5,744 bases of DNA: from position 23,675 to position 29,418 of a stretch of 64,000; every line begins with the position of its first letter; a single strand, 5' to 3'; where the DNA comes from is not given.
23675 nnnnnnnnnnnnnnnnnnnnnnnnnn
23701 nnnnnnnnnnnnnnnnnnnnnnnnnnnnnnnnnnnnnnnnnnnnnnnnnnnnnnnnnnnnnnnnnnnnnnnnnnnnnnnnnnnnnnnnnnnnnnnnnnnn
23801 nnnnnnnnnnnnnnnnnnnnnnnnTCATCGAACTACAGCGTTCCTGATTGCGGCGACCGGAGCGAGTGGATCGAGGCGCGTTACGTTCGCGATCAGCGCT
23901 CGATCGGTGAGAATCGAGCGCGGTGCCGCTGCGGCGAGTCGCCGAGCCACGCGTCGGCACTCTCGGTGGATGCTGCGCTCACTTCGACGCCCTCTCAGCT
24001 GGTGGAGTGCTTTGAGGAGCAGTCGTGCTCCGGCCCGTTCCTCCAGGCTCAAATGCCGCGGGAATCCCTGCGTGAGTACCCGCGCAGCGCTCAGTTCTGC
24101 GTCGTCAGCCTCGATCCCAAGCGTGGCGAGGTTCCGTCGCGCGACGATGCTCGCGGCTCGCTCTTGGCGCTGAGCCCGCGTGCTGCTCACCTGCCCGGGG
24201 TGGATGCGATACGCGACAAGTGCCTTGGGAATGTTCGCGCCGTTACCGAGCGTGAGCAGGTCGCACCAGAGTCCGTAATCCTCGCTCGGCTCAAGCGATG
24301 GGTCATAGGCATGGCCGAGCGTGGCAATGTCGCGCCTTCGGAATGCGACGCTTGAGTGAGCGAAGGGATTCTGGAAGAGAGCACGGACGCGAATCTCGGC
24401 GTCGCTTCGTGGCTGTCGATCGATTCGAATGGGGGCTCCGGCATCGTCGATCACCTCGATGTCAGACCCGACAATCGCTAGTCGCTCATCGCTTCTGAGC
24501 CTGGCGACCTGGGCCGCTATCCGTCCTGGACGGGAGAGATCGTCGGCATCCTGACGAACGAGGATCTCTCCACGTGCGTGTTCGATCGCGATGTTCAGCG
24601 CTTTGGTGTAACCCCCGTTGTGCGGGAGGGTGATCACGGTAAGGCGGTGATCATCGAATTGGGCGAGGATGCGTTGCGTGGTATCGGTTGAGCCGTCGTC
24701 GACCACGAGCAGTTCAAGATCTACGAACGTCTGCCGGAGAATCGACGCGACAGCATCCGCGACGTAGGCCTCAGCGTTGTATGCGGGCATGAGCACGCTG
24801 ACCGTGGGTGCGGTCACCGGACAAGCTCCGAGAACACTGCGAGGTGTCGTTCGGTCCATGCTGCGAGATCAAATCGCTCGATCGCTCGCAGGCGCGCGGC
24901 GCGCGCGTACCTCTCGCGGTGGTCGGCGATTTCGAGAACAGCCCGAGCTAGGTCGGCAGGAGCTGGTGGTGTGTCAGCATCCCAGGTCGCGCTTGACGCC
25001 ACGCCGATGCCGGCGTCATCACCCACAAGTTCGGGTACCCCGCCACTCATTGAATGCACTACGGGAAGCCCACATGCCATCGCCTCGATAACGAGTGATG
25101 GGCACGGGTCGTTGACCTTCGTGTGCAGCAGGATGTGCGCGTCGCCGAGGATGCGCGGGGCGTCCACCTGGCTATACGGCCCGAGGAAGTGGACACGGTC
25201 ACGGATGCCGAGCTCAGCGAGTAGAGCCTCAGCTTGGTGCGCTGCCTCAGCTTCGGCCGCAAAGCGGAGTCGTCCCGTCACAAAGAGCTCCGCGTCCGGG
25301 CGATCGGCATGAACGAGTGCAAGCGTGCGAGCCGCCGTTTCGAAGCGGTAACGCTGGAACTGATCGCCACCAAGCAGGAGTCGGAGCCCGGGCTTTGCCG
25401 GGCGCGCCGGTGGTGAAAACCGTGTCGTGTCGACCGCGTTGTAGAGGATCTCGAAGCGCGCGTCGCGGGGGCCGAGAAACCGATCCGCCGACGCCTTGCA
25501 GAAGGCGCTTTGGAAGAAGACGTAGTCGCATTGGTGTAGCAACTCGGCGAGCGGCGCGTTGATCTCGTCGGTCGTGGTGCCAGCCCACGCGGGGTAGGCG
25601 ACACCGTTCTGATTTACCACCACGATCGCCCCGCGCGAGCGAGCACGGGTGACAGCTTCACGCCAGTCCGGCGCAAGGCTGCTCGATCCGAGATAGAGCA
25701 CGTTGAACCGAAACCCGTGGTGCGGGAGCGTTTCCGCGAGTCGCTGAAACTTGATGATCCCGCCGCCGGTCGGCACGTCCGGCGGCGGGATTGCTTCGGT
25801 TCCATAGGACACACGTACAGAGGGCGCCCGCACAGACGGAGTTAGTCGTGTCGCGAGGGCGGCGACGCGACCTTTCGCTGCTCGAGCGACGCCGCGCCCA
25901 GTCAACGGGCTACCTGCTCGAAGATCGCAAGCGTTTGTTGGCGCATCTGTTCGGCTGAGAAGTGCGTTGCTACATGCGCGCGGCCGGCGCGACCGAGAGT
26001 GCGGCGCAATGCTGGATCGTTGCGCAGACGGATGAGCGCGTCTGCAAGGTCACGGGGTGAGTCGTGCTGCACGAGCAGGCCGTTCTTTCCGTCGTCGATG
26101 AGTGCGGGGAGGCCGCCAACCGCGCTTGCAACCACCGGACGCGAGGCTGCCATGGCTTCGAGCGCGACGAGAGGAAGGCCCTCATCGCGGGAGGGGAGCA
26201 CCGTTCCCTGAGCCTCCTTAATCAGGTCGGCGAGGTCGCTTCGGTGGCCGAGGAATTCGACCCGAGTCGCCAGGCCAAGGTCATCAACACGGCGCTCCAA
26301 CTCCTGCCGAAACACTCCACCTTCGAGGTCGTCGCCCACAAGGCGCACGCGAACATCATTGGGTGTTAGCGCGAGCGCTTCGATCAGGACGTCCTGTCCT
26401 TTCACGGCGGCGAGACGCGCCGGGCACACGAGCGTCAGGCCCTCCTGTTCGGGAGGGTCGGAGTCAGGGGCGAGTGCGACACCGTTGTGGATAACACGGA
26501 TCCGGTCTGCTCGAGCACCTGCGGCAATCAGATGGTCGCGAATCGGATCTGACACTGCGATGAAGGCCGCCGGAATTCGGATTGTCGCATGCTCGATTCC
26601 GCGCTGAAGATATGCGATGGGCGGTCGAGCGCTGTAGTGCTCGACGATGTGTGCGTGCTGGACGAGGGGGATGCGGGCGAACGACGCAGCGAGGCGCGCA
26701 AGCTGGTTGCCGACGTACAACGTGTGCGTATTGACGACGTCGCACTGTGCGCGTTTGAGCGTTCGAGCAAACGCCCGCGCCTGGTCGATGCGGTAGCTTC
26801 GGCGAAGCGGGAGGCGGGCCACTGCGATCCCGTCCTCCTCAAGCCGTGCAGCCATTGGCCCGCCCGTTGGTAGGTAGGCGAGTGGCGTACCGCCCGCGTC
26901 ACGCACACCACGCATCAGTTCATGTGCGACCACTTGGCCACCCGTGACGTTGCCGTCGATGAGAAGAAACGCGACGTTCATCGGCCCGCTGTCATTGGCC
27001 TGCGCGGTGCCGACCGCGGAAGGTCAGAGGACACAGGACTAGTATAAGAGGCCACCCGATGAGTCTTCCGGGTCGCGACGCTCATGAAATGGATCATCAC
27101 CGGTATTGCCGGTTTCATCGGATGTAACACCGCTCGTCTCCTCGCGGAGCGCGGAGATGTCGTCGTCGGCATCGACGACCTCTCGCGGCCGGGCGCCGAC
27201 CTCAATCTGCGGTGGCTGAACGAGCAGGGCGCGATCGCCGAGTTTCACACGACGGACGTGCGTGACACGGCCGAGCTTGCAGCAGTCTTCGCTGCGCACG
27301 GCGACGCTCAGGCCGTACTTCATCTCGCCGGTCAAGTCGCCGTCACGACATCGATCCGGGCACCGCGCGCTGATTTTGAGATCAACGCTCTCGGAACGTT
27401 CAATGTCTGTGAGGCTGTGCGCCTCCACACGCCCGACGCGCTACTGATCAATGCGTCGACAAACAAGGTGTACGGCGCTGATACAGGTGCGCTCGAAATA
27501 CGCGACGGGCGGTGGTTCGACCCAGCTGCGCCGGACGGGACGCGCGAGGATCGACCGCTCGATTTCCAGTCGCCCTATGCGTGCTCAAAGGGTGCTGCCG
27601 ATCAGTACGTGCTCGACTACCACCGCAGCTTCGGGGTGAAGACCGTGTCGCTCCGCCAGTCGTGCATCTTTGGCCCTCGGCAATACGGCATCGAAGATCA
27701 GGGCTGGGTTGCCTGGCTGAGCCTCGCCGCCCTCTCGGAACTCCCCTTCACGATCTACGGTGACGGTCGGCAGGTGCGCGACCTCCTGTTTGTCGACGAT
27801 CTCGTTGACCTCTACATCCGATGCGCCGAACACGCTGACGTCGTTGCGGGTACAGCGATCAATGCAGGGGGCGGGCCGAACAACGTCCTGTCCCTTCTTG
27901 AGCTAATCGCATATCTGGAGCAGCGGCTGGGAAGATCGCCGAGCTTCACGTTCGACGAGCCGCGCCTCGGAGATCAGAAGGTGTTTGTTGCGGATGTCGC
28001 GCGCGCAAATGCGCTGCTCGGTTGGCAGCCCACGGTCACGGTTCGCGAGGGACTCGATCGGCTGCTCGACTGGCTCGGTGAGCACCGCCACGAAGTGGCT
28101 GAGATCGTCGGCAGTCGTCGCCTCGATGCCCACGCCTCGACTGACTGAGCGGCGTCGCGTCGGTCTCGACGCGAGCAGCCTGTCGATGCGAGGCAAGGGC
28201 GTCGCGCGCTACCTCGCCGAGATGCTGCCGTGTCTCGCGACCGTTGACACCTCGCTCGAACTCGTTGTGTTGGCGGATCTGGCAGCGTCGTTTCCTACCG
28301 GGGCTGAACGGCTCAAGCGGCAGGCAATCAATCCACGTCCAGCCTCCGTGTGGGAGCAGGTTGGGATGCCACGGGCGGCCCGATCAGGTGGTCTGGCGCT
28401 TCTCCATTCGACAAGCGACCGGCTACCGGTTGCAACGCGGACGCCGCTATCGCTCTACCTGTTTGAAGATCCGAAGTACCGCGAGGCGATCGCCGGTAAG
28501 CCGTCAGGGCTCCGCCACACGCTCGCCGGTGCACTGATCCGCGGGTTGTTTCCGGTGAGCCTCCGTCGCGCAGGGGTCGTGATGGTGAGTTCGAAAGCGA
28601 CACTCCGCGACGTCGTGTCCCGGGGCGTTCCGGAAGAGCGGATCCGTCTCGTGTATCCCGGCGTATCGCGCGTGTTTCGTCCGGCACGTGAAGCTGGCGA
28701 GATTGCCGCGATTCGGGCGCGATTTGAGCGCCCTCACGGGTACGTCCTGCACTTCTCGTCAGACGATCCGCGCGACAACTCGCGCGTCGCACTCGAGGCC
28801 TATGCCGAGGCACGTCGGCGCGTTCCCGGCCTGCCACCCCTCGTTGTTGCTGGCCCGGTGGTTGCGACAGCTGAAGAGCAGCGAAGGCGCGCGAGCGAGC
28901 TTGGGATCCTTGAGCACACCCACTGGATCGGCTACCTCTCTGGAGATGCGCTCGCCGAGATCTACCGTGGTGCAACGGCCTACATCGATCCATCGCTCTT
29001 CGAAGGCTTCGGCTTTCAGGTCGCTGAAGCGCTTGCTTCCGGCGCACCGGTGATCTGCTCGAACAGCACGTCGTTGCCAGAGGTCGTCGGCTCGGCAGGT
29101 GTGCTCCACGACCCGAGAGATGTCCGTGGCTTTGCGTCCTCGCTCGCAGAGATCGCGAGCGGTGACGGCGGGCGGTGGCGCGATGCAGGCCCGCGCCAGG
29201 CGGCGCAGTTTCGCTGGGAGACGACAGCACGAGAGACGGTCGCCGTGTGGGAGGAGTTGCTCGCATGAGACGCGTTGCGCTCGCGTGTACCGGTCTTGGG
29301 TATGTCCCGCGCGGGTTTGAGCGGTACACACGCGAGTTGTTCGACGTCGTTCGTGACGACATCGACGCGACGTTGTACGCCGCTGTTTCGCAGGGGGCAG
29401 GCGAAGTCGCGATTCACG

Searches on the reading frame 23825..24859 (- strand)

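Call 15: search_protein_families(library=pfam, proteins=[window:23825-24859:-], max_evalue=0.001)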
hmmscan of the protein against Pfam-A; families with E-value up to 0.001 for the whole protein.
window:23825-24859:- (344 aa): 3 families
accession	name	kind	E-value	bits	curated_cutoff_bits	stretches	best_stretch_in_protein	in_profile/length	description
PF00535.33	Glycos_transf_2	-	9.3e-33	114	23.3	1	21-178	1-163/168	Glycosyl transferase family 2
PF13641.12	Glyco_tranf_2_3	-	2.2e-15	57.7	27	1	18-211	1-204/230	Glycosyltransferase like family 2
PF10111.15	Glyco_tranf_2_2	-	3.9e-10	40.1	27.3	1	21-225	1-223/276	Glycosyltransferase like family 2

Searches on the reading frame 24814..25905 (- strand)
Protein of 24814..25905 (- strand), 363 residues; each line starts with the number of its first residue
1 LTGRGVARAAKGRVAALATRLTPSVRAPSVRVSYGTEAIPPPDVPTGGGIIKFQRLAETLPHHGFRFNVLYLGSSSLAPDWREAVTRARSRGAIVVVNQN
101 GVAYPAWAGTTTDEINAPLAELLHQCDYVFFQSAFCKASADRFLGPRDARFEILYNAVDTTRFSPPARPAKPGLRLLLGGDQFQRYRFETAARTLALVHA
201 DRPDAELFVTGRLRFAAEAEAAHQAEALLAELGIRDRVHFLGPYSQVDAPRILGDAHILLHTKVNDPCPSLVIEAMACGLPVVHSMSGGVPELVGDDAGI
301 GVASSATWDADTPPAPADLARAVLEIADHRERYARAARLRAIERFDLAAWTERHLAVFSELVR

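Call 15: search_protein_families(library=pfam, proteins=[window:24814-25905:-], max_evalue=0.001)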
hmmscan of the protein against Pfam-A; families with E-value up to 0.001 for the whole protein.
window:24814-25905:- (363 aa): 4 families
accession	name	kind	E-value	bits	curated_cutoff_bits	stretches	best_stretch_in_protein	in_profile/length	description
PF00534.26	Glycos_transf_1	-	7.5e-17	61.8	26.4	1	193-338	35-170/172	Glycosyl transferases group 1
PF13692.12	Glyco_trans_1_4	-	5e-14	53.2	27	1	188-305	17-127/142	Glycosyl transferases group 1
PF13524.12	Glyco_trans_1_2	-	6.6e-07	29.8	25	1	237-353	28-141/144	Glycosyl transferase-like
PF20706.3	GT4-conflict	-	0.00021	20.8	26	1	171-341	195-370/385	Family 4 Glycosyltransferase in conflict systems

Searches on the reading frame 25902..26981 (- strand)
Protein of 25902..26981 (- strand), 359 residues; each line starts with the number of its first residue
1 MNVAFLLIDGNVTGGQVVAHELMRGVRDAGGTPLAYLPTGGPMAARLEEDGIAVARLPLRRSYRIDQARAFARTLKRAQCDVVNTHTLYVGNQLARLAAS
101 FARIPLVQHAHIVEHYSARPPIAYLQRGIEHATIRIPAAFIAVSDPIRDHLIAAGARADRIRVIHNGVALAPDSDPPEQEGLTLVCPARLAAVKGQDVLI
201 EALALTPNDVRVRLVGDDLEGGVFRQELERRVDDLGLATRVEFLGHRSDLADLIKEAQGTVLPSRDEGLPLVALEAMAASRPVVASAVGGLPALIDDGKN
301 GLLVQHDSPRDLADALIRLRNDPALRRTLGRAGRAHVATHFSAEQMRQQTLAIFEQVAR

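Call 15: search_protein_families(library=pfam, proteins=[window:25902-26981:-], max_evalue=0.001)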
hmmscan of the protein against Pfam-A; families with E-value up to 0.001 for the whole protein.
window:25902-26981:- (359 aa): 6 families
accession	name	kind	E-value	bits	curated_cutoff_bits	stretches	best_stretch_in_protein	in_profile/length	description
PF13692.12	Glyco_trans_1_4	-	1.2e-34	120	27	1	183-322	3-142/142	Glycosyl transferases group 1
PF00534.26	Glycos_transf_1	-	6.4e-34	117.4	26.4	1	180-335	14-171/172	Glycosyl transferases group 1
PF13579.12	Glyco_trans_4_4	-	2.7e-22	80.2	29.7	1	13-167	1-158/158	Glycosyl transferase 4-like domain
PF13439.12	Glyco_transf_4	-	2.3e-21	77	28.5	1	13-170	2-168/170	Glycosyltransferase Family 4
PF20706.3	GT4-conflict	-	4.8e-11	42.7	26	1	163-298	176-323/385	Family 4 Glycosyltransferase in conflict systems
PF13524.12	Glyco_trans_1_2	-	4e-10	40.2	25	1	199-351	5-143/144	Glycosyl transferase-like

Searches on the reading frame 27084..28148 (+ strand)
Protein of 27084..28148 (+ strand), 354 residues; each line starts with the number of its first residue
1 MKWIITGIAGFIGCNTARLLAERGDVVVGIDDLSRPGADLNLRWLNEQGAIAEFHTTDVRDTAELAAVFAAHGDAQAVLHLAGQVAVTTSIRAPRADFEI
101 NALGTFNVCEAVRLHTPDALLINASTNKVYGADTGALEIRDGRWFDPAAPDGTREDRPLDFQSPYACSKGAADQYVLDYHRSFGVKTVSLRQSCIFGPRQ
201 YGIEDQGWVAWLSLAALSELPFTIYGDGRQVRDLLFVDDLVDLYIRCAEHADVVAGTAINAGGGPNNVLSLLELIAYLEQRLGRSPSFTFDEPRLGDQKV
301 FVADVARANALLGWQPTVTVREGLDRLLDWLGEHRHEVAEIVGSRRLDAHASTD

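Call 15: search_protein_families(library=pfam, proteins=[window:27084-28148:+], max_evalue=0.001)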
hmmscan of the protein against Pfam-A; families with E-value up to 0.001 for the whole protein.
window:27084-28148:+ (354 aa): 7 families
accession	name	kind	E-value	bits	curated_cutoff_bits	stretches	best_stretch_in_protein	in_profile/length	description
PF01370.27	Epimerase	-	1.4e-47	162.6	20.9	1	4-262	2-240/240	NAD dependent epimerase/dehydratase family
PF16363.11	GDP_Man_Dehyd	-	5.8e-44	151.3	27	1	4-325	1-330/332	GDP-mannose 4,6 dehydratase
PF01073.25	3Beta_HSD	-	4.5e-12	46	22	1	4-245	1-226/280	3-beta hydroxysteroid dehydrogenase/isomerase family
PF07993.18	NAD_binding_4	-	2.6e-07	30.5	20.1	1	75-215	89-230/258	Male sterility protein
PF04321.23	RmlD_sub_bind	-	5e-07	29.5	27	1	1-179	1-139/287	RmlD substrate binding domain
PF00106.31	adh_short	-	1e-05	25.6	26.6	1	4-112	4-119/195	short chain dehydrogenase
PF08659.16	KR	-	0.00014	22.3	22.6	1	4-131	4-142/180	KR domain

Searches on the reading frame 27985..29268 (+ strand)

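Call 16: search_protein_families(library=pfam, proteins=[window:27985-29268:+], max_evalue=0.001)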
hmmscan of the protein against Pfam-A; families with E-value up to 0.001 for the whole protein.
window:27985-29268:+ (427 aa): 4 families
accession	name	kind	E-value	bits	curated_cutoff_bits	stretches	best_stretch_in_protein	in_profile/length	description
PF13692.12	Glyco_trans_1_4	-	1.9e-19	70.7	27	1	257-390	7-139/142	Glycosyl transferases group 1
PF00534.26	Glycos_transf_1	-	8.5e-19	68.2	26.4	1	255-392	19-157/172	Glycosyl transferases group 1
PF20706.3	GT4-conflict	-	5.6e-09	35.9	26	1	260-368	208-320/385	Family 4 Glycosyltransferase in conflict systems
PF13439.12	Glyco_transf_4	-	6.8e-05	23.4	28.5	1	174-227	112-166/170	Glycosyltransferase Family 4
